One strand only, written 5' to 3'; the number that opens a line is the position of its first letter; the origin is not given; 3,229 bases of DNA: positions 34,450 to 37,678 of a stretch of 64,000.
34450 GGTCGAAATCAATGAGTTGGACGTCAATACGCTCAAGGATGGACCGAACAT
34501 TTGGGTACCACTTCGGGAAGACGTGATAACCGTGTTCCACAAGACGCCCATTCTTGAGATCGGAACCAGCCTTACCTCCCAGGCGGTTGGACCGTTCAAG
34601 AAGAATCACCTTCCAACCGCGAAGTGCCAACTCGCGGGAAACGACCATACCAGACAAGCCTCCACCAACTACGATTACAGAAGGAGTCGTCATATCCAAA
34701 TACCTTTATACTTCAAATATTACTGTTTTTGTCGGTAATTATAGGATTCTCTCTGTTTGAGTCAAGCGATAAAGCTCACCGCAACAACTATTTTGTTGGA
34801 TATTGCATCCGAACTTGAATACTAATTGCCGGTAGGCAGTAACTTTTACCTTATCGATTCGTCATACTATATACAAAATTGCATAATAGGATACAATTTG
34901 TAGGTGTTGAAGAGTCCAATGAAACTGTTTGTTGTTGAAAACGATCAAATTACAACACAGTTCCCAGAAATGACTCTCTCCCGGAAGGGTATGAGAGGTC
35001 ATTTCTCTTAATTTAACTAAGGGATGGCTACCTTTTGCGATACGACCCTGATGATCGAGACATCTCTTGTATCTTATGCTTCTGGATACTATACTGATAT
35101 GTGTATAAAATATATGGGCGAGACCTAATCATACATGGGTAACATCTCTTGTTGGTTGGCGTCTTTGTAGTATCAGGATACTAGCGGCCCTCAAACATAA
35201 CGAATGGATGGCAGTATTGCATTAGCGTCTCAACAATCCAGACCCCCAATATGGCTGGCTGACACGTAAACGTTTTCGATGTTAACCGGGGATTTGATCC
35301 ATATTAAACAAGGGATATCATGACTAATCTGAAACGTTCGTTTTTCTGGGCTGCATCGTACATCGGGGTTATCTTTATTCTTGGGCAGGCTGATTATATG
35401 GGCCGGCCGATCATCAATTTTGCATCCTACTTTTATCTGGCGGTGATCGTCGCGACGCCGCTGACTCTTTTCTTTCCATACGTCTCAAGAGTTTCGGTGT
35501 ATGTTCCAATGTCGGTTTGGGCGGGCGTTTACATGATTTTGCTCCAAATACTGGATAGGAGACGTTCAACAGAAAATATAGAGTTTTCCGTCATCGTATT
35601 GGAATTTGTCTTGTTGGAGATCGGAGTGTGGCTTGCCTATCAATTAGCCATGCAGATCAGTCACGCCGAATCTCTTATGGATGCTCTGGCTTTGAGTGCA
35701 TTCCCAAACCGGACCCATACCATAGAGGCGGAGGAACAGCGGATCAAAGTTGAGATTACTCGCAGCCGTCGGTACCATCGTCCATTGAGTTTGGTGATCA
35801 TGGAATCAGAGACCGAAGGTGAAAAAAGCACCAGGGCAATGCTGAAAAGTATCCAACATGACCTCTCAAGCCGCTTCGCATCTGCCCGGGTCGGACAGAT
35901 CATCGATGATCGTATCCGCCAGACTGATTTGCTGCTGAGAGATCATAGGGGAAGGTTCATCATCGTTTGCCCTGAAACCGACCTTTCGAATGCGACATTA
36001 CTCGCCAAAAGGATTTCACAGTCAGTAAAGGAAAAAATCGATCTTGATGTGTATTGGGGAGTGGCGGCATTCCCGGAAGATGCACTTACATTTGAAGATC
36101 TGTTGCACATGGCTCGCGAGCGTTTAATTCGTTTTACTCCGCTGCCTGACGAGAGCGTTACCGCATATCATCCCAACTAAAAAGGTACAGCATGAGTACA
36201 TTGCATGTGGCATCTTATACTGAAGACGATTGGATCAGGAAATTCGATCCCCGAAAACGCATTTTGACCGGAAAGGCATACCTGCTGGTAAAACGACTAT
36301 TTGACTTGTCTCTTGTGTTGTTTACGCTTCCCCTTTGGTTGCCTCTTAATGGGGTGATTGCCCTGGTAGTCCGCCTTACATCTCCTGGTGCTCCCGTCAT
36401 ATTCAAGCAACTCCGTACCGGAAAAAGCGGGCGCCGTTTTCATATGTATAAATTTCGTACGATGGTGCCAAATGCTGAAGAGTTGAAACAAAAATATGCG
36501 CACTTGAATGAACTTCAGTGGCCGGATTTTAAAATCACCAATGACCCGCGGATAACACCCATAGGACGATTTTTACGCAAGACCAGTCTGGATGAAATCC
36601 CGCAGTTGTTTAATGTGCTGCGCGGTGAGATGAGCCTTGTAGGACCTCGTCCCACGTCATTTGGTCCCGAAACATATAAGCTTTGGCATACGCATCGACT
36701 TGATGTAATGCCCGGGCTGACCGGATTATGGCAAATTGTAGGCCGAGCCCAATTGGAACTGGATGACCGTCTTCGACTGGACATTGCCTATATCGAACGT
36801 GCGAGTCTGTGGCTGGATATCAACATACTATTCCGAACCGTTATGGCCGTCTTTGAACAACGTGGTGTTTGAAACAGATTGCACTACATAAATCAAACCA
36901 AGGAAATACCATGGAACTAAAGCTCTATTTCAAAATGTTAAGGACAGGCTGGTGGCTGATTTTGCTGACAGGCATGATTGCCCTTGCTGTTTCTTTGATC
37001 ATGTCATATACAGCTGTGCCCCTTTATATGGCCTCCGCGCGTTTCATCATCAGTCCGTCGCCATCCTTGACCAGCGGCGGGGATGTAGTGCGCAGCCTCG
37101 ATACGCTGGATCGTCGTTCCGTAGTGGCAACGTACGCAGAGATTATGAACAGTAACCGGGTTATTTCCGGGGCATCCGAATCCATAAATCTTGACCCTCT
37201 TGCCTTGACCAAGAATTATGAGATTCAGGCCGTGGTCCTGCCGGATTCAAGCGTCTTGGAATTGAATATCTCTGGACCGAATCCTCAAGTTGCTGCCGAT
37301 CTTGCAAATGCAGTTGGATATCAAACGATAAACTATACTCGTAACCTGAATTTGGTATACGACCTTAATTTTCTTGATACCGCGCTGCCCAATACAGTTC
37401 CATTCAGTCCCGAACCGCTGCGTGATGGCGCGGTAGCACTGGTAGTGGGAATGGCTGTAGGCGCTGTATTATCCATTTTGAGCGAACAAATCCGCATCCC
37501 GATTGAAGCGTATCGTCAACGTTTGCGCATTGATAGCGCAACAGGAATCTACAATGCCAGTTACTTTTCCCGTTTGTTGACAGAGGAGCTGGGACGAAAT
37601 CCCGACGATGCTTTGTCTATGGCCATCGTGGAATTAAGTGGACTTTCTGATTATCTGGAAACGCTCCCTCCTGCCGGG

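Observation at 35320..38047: Two degenerate GGDEF domains with intact RxxD I-sites at the head of the EPS locus, one fused to a Wzz co-polymerase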

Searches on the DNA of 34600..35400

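Call 49: search_rna_families(source=window, start=34600, end=35400, threshold=evalue, max_evalue=1)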
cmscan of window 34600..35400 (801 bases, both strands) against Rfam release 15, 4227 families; matches with E-value up to 1: 2.
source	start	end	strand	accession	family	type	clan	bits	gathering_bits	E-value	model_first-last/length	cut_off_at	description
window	34976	35089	+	RF00908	MIR529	Gene; miRNA;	-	19.4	75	0.13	1-131/131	no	MIR529 microRNA precursor family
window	34983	35083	+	RF00304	snoZ279_R105_R108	Gene; snRNA; snoRNA; CD-box;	CL00081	18.7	54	0.76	1-106/106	no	Small nucleolar RNA Z279/snoR105/snoR108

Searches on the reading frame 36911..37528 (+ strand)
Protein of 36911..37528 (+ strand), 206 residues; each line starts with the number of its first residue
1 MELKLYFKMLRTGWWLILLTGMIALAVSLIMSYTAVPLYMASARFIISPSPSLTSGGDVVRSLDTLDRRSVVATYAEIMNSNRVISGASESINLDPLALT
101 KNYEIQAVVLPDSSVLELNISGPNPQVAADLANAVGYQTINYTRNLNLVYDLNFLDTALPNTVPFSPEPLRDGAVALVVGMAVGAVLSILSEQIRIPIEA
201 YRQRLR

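Call 66: search_solved_structures(query=window:36911-37528:+, max_evalue=10, show_alignments=2)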
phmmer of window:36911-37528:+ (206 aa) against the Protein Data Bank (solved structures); distinct sequences matched with E-value up to 10: 1.
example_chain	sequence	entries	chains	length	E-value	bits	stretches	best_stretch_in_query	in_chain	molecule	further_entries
9b0x_D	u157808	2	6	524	1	12.3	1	117-182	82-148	ATP synthase subunit beta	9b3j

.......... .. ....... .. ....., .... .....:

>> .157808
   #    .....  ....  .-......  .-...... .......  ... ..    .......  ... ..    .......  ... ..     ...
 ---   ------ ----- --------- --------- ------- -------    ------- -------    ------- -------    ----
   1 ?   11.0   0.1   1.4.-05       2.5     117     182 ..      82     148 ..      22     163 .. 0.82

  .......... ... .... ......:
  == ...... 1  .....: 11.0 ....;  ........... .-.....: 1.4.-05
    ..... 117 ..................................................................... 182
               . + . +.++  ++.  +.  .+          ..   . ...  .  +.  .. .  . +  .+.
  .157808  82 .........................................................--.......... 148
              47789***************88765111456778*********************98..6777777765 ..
